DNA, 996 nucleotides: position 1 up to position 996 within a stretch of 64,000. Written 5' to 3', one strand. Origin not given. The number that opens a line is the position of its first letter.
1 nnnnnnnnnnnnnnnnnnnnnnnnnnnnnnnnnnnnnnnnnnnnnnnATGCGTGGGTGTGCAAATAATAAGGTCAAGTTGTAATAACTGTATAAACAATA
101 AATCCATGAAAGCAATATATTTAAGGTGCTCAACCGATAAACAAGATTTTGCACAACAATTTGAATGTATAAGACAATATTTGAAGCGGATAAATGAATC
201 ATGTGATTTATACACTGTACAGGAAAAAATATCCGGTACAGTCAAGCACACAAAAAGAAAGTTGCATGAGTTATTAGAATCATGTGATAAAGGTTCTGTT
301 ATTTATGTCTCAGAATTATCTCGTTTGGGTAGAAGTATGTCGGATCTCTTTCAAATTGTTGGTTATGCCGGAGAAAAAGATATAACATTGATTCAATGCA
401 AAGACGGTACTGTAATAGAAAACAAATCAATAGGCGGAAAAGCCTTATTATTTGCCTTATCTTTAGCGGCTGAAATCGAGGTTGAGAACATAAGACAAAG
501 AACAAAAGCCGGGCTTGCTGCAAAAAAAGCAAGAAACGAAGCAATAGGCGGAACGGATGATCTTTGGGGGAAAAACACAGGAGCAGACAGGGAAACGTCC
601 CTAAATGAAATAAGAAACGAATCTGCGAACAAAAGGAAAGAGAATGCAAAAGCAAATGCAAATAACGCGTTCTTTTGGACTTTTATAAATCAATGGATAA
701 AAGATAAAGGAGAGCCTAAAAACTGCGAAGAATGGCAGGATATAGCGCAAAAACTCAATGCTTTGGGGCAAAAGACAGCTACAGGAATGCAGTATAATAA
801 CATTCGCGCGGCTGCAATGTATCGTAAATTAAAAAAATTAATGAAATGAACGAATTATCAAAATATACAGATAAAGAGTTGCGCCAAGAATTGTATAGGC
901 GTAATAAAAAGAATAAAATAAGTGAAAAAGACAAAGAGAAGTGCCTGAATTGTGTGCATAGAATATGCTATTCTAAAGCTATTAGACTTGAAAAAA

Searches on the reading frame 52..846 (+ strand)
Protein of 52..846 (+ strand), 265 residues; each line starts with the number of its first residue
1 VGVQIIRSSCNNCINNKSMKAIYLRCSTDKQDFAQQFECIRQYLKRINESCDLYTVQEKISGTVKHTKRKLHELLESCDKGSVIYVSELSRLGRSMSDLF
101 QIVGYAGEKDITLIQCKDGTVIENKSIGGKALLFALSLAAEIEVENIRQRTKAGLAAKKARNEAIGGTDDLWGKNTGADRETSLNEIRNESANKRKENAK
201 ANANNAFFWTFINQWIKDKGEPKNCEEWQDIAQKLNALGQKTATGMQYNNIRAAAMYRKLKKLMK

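Call 75: search_protein_families(library=phrogs, alignment_id=A8, max_evalue=0.00001)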
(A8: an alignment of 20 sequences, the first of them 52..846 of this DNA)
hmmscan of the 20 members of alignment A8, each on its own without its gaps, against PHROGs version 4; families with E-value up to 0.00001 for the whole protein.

A. member 1, window:52-846:+ (265 aa): 2 families
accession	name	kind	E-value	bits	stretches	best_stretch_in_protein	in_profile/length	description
phrog_125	-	DNA, RNA and nucleotide metabolism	3.7e-35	122.7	1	12-200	14-168/254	DNA invertase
phrog_95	-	integration and excision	1.2e-19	71.4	1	21-168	91-243/651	integrase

B. families by the number of members that match (of 20 scanned): 55 families (the first 25 are shown)
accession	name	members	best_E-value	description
phrog_67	-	1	1.6e-64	DNA methyltransferase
phrog_19572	-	1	7.5e-58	-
phrog_392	-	1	1.6e-57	metal-dependent hydrolase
phrog_363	-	1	1.3e-52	DNA methyltransferase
phrog_63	-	1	6e-48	anti-repressor Ant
phrog_116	-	1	8.4e-46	DNA methyltransferase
phrog_12862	-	1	9.9e-45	-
phrog_148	-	1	2.8e-42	RecT-like ssDNA annealing protein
phrog_59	-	1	4.3e-39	HNH endonuclease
phrog_874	-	1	9.7e-36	-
phrog_10445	-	1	2.5e-35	-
phrog_125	-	1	3.7e-35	DNA invertase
phrog_77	-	1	1.9e-33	SbcC-like subunit of palindrome specific endonuclease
phrog_959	-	1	2.2e-31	HNH endonuclease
phrog_18293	-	1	1.1e-30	methyltransferase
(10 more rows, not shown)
